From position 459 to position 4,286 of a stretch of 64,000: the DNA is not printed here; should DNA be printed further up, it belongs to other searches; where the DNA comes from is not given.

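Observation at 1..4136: SNF2 helicase fused to a PD-(D/E)xK nuclease, followed by an AAA ATPase: candidate defence module cut by the window edge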

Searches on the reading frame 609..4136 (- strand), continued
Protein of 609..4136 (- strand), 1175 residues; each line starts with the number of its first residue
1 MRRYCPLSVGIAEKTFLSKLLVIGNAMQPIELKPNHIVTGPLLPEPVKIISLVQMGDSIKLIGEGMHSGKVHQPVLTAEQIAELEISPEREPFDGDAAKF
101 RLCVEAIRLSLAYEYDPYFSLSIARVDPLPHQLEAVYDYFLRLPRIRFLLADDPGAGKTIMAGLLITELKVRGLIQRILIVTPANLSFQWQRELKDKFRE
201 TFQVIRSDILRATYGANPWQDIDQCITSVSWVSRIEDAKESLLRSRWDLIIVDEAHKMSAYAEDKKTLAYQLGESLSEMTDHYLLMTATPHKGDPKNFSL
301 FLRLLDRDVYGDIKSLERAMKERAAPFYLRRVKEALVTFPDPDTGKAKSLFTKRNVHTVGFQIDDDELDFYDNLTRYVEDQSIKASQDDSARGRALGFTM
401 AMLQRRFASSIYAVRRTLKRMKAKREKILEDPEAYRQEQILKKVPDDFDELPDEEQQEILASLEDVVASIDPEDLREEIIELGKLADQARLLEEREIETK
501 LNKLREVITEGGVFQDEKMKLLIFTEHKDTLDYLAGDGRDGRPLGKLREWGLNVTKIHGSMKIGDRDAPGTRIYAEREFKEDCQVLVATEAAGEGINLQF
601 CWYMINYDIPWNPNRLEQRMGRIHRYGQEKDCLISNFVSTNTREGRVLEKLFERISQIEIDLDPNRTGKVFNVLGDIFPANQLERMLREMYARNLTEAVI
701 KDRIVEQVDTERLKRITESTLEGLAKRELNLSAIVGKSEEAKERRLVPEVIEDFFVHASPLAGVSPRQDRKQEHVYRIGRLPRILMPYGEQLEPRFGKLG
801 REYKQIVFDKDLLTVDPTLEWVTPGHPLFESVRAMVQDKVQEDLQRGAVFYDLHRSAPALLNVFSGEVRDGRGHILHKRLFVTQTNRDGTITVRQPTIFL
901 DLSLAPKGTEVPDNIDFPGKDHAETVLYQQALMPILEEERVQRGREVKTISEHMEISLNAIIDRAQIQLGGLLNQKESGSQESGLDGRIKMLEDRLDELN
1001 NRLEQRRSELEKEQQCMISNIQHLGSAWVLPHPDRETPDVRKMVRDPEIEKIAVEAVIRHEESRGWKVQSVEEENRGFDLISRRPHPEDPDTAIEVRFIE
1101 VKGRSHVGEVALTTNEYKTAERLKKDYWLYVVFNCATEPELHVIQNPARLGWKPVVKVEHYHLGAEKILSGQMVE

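Call 25: find_related_loci(query=window:609-4061:-, collection=genome_contigs, flank=10000)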
Query window:609-4061:- (1150 aa) in genome_contigs; peptide patterns used: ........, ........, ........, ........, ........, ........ (x = any residue, [..] = any of these).
512 stretches matched a pattern; 498 encode a relative of the query (tblastn E <= 1e-3); the best 80 are kept; 80 distinct loci.
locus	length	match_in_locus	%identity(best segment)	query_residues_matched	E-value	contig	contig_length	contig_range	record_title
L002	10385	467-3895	89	6-1148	0e+0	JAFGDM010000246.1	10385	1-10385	MAG: Deltaproteobacteria bacterium isolate Zod_Metabat.1176 k87_7804391, whole genome shotgun sequence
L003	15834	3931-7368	86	1-1146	0e+0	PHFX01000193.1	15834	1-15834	MAG: Candidatus Brocadia sp. WS118 scaffold_79, whole genome shotgun sequence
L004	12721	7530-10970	86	2-1148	0e+0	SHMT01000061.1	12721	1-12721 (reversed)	MAG: Candidatus Scalindua sp. SCAELEC01 3150, whole genome shotgun sequence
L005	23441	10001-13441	85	1-1147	0e+0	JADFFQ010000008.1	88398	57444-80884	MAG: Planctomycetota bacterium isolate B28T1B8 B28T1B8_NODE303, whole genome shotgun sequence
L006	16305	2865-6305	82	1-1147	0e+0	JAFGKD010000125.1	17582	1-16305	MAG: candidate division KSB1 bacterium isolate Zod_Metabat.31 k87_13912421, whole genome shotgun sequence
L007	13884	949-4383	81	2-1146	0e+0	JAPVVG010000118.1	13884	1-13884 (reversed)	MAG: Desulfobacteraceae bacterium isolate SB_S3_bin18 SB_S3_bin18_000000000118, whole genome shotgun sequence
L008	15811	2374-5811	81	2-1147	0e+0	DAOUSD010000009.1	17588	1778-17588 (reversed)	MAG TPA_asm: Deltaproteobacteria bacterium isolate CSMAG_537 CSMAG_537_k127_147187_length_17588_cov_29.0000, whole genom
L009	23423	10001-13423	80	6-1146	0e+0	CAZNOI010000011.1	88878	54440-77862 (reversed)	MAG TPA_asm: uncultured Dehalococcoidia bacterium isolate binchicken_co17_467 genome assembly, contig: NODE_784_length_8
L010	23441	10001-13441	78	1-1147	0e+0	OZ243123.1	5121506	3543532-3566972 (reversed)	MAG: Candidatus Multivoradales bacterium isolate 37dedafc-40d8-43fe-ad9b-d79932a92f14 genome assembly, chromosome: 1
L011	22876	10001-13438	78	2-1147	0e+0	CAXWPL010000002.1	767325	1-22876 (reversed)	MAG: Acidobacteriota bacterium isolate 1a3188b0-6571-41ab-aff4-e666564cd978 genome assembly, contig: contig_2, whole gen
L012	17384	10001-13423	77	7-1147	0e+0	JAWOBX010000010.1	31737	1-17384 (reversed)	MAG: Dehalococcoidia bacterium isolate BLK3-3.bin.35 k191_3080872, whole genome shotgun sequence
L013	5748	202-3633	76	6-1148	0e+0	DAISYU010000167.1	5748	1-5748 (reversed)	MAG TPA_asm: Thermodesulfobacteriota bacterium isolate CTOTU18761 NODE_10776_length_5748_cov_13.736870, whole genome sho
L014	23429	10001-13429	74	6-1147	0e+0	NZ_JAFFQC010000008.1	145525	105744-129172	Desulfobulbus alkaliphilus strain DSM 24258 NODE_8_length_145525_cov_84.7606, whole genome shotgun sequence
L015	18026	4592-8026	74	4-1147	0e+0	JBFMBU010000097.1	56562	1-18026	MAG: Thermodesulfobacteriota bacterium isolate MAG172 MAG172_97, whole genome shotgun sequence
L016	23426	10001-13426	74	7-1147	0e+0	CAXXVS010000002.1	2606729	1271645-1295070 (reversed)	MAG: Desulfobacterales bacterium isolate 5e2e11cb-0a29-41e5-9cec-673f41953d49 genome assembly, contig: contig_2, whole g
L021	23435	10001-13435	73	2-1146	0e+0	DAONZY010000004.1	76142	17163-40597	MAG TPA_asm: Deltaproteobacteria bacterium isolate AMR_MDS_4084 NODE_385_length_76142_cov_7.345328, whole genome shotgun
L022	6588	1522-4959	74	5-1146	0e+0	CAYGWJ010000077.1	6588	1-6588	MAG TPA_asm: uncultured Anaerolineae bacterium isolate ERP119294_co2_411 genome assembly, contig: k141_3478567, whole ge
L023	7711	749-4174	73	7-1144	0e+0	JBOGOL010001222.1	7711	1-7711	MAG: Blastocatellia bacterium isolate M3-S_metawrap_bin.6 k127_448036, whole genome shotgun sequence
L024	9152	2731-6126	72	6-1146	0e+0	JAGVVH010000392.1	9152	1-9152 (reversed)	MAG: Bacteroidetes bacterium isolate WAS_Bin_9 WAS_Bin_9_scaffold_3771, whole genome shotgun sequence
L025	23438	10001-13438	72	1-1146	0e+0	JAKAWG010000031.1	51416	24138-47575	MAG: Acidobacteria bacterium isolate YP4.bin42 NODE_902_length_51416_cov_5.178264, whole genome shotgun sequence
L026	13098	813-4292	71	7-1149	0e+0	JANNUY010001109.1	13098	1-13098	MAG: Acidobacteriota bacterium isolate VAR_35_concoct_282_sub VAR_35_k141_384093, whole genome shotgun sequence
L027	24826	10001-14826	80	2-1144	0e+0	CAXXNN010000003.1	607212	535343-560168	MAG: Vicinamibacterales bacterium isolate 584f8af7-9898-40e5-a533-8d11c034b1eb genome assembly, contig: contig_3, whole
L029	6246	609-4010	72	2-1144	0e+0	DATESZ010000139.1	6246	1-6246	MAG TPA_asm: Syntrophales bacterium isolate SMAG_U8302 k141_637756, whole genome shotgun sequence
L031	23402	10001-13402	72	2-1144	0e+0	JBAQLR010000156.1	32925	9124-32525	MAG: Syntrophales bacterium isolate MFD12068_ilm_asm_bin3 k127_23380, whole genome shotgun sequence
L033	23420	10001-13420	72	7-1146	0e+0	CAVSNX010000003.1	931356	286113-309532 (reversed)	MAG: uncultured Acidobacteriota bacterium isolate MFD03346.bin.1.51 genome assembly, contig: contig_12025, whole genome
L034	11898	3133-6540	72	2-1146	0e+0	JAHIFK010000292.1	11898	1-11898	MAG: Methanobacteriota archaeon isolate KR11_0.1_MetaG.mb.84 KR11_0.1_MetaG.mb.84_k141_1097828, whole genome shotgun seq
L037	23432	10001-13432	72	1-1144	0e+0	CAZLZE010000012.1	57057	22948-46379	MAG TPA_asm: uncultured Phycisphaerae bacterium isolate SRP167436_co1_333 genome assembly, contig: NODE_642_length_57057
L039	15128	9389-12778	72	6-1144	0e+0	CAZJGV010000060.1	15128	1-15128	MAG TPA_asm: uncultured Pelotomaculum sp. isolate SRP263991_co4_160 genome assembly, contig: NODE_5833_length_15128_cov_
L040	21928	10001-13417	71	6-1146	0e+0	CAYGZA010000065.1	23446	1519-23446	MAG TPA_asm: uncultured Planctomycetaceae bacterium isolate ERP119294_co1_481 genome assembly, contig: NODE_2580_length_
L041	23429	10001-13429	71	6-1146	0e+0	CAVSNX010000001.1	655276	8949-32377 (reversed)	MAG: uncultured Acidobacteriota bacterium isolate MFD03346.bin.1.51 genome assembly, contig: contig_11166, whole genome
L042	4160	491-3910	72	2-1146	0e+0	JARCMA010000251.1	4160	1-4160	MAG: Microcoleus sp. MP8IB2.171 k99_740000, whole genome shotgun sequence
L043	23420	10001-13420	72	2-1146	0e+0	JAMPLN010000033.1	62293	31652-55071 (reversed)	Microcoleus vaginatus FACHB-2002 strain DQ-U3 scaffold_33, whole genome shotgun sequence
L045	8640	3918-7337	72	2-1146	0e+0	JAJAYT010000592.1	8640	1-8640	MAG: Microcoleus sp. CAN_BIN18 c_000000182976, whole genome shotgun sequence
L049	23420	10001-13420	71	2-1146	0e+0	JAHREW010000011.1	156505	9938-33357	MAG: Microcoleus sp. CAWBG506 NZ_CAWBG506_scaffold_11, whole genome shotgun sequence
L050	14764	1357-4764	71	2-1146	0e+0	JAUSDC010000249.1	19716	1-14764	MAG: Candidatus Methanoperedens sp. isolate E14_concoct.bin.71 E14_k141_1843340, whole genome shotgun sequence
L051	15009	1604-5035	72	2-1143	0e+0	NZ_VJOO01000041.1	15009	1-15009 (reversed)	Tepidimonas fonticaldi strain AT-A2 Tepi_fontAT-A2_41, whole genome shotgun sequence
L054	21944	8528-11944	72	7-1143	0e+0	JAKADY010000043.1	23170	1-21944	MAG: Proteobacteria bacterium isolate WY1.bin103 NODE_3193_length_23170_cov_2.733802, whole genome shotgun sequence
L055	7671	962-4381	71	2-1146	0e+0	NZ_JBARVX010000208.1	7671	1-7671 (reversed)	MAG: Microcoleus sp. isolate MFD12116_ilm_asm_bin10 k127_83196, whole genome shotgun sequence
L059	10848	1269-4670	72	2-1144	0e+0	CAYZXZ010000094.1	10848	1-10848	MAG TPA_asm: uncultured Desulfobacteraceae bacterium isolate SRP257756_co1_63 genome assembly, contig: NODE_5495_length_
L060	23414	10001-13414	71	2-1144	0e+0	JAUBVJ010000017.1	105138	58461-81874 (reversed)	Microcoleus sp. AR_TQ3_B6 NODE_72_length_105138_cov_18.869276, whole genome shotgun sequence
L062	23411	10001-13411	71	1-1146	0e+0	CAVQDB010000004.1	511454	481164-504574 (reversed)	MAG: uncultured Armatimonadetes bacterium isolate MFD02416.bin.3.344 genome assembly, contig: contig_61408, whole genome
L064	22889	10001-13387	72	7-1144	0e+0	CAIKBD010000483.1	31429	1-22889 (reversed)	MAG: uncultured Anaerolineales bacterium isolate LaPlata-a_bin-0606 genome assembly, contig: bin-0606:483/530, whole gen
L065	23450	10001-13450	83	1-1150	0e+0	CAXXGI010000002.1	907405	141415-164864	MAG: bacterium isolate 6c96434a-ce13-4ced-a411-5e06885b37c0 genome assembly, contig: contig_2, whole genome shotgun sequ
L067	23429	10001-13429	71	2-1144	0e+0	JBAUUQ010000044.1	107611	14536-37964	MAG: Terriglobales bacterium isolate MFD05931_ilm_asm_bin20 k127_137496, whole genome shotgun sequence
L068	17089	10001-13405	70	1-1144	0e+0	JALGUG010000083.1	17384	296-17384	MAG: Candidatus Zipacnadia bacterium isolate Meg22_1214_Bin_133 Meg22_1214_Bin_133_scaffold_10750, whole genome shotgun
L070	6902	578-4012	69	6-1150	0e+0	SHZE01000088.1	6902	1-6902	MAG: Deltaproteobacteria bacterium isolate Baikal-deep-G137 BACOMB-C51238, whole genome shotgun sequence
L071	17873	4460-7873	70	7-1144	0e+0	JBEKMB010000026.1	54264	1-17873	MAG: Syntrophobacteraceae bacterium isolate SPRUCE 384 SPRUCE_384_26, whole genome shotgun sequence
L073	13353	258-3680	69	6-1146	0e+0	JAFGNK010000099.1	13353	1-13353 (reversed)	MAG: Methanotrichaceae archaeon isolate Zod_Metabat.543 k87_4373246, whole genome shotgun sequence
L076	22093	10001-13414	69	1-1146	0e+0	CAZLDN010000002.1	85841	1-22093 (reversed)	MAG TPA_asm: uncultured Candidatus Solibacter sp. isolate ERP113451_co1_169 genome assembly, contig: NODE_160_length_858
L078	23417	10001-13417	69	7-1144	0e+0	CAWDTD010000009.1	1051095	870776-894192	MAG: uncultured delta proteobacterium isolate MFD03726.bin.2.121 genome assembly, contig: contig_36775, whole genome sho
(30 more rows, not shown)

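Call 29: search_protein_families(library=padloc, proteins=[L002:7336-10278:+, L031:18454-21213:+, L051:10565-13411:+, L002:6770-7339:+, L031:21213-22277:+, L054:11982-13199:+, L054:13196-14203:+, L002:3900-6872:+], max_evalue=0.00001)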
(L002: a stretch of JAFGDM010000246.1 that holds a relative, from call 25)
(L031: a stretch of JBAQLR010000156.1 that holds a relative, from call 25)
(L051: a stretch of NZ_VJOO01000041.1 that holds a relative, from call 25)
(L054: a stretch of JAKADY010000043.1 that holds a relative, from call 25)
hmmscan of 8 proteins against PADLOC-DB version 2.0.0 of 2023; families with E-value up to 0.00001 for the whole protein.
L002:7336-10278:+ (980 aa): 2 families
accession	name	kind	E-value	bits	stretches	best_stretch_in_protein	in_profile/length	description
PDLC00662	HmaC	-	3.8e-122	407.3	1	1-810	1-811/941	AAA+ ATPase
PDLC02192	DUF499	-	4.9e-29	98.8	1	44-683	33-634/1022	-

L031:18454-21213:+ (919 aa): 3 families
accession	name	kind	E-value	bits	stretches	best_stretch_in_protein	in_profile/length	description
PDLC00662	HmaC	-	1.2e-130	435.5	1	1-897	1-919/941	AAA+ ATPase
PDLC02192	DUF499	-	2.6e-23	79.8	1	42-668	31-627/1022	-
PDLC02779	SspC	-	1.4e-08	31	0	594-664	565-635/1054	SspC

L051:10565-13411:+ (948 aa): 3 families
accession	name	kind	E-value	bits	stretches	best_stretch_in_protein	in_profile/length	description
PDLC00662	HmaC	-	3.7e-130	433.8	1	1-912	1-912/941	AAA+ ATPase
PDLC02192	DUF499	-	1.4e-30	103.9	1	45-682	34-627/1022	-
PDLC02779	SspC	-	3e-09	33.3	0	606-676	563-633/1054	SspC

L002:6770-7339:+ (189 aa): 0 families

L031:21213-22277:+ (354 aa): 0 families

L054:11982-13199:+ (405 aa): 3 families
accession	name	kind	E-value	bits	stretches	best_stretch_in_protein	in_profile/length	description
PDLC02402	Aga_SIR2-PNTD1-PNTD2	-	1e-13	48.3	1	143-395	297-553/876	Class I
PDLC02418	Aga_SIR2-Kinase-PNTD1-PNTD2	-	1.8e-08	31.1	1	138-404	152-442/756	Class I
PDLC02394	pAgo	-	2.9e-06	23.3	1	36-333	55-355/1121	-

L054:13196-14203:+ (335 aa): 1 family
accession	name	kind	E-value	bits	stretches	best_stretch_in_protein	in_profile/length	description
PDLC04559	PDC-M28B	-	7.1e-06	23.4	0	4-43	129-168/438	-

L002:3900-6872:+ (990 aa): 11 families
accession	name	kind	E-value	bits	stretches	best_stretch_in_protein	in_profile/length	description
PDLC00661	HmaB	-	1.5e-122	408.3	2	206-803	218-827/973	DNA-adenine methylase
PDLC00660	HmaB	-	4e-119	397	2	205-803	216-821/967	DNA-adenine methylase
PDLC03233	MTase_II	-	7.1e-55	184.8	1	141-698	108-649/731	Type II methyltransferase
PDLC02189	DUF1156_MTase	-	5.8e-49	165.1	2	8-331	14-341/944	-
PDLC03352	MTase_II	-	1.9e-42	143.2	2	159-306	95-242/1023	Type II methyltransferase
PDLC03314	MTase_II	-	9e-28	94.8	2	8-306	14-313/944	Type II methyltransferase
PDLC02541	PglX|PglXI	-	9.5e-10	35.2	1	374-662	342-592/919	PglXI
PDLC03312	MTase_II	-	9.8e-09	31.4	1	533-647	516-615/1344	Type II methyltransferase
PDLC03319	MTase_II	-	1.2e-08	32.3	0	531-657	279-387/503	Type II methyltransferase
PDLC03367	MTase_II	-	6.8e-08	29.3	0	157-197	43-83/633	Type II methyltransferase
PDLC03325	MTase_II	-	2.7e-06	24.4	0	158-198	94-134/426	Type II methyltransferase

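Call 34: search_protein_families(library=padloc, alignment_id=A1, max_evalue=0.00001)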
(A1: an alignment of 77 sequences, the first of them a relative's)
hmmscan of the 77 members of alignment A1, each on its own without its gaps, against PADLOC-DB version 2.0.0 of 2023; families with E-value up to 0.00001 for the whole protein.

A. member 1, L001:5621-6943:+ (440 aa): 81 families (the best 25 are shown)
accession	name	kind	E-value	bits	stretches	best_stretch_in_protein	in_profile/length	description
PDLC04184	HEC-01A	-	7.8e-59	197.9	1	1-388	1-397/464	-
PDLC04178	HEC-01A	-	3.2e-48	162.7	1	2-406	9-357/399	-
PDLC04182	HEC-01A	-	9.1e-44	148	1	2-403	4-373/406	-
PDLC04177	HEC-01A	-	5.9e-41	138.8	2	135-402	91-362/393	-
PDLC04175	HEC-01A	-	2.8e-40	136.5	2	218-402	143-332/363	-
PDLC04389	PDC-M07A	-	3.3e-37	126.5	2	240-388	211-377/443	-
PDLC04183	HEC-01A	-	3.3e-37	126.5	2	218-404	182-370/402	-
PDLC04176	HEC-01A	-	3.3e-33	113.6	1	2-419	3-358/371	-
PDLC04541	PDC-M25A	-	6.9e-32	109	2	204-405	138-338/380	-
PDLC02980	AriA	-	1.5e-30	105.2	2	280-383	220-304/304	-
PDLC04393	PDC-M07A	-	3.1e-30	103.5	2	224-390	193-361/435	-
PDLC04392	PDC-M07A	-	2e-29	100.9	1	1-390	1-359/432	-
PDLC04391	PDC-M07A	-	7.5e-29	98.9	1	1-390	1-357/412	-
PDLC02335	AbiLi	-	6.3e-25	85.9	1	1-415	49-269/326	AbiLi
PDLC02979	AriA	-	3.1e-23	81.2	2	1-122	1-87/373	-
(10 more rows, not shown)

B. families by the number of members that match (of 77 scanned): 215 families (the first 25 are shown)
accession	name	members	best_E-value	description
PDLC04184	HEC-01A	13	7.8e-59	-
PDLC04149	HEC-04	13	3.7e-53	-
PDLC04178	HEC-01A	13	1.3e-50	-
PDLC04177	HEC-01A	13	6.6e-46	-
PDLC04182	HEC-01A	13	6.4e-45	-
PDLC04175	HEC-01A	13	2.5e-41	-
PDLC04176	HEC-01A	13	4.4e-37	-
PDLC04391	PDC-M07A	13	1.4e-34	-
PDLC04392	PDC-M07A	13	1.7e-34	-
PDLC04393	PDC-M07A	13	4.2e-34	-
PDLC02980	AriA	13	4.5e-32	-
PDLC04541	PDC-M25A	13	6.7e-32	-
PDLC02979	AriA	13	2.1e-28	-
PDLC04180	HEC-01A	13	4.3e-28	-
PDLC04135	mad3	13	1.1e-27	mads_3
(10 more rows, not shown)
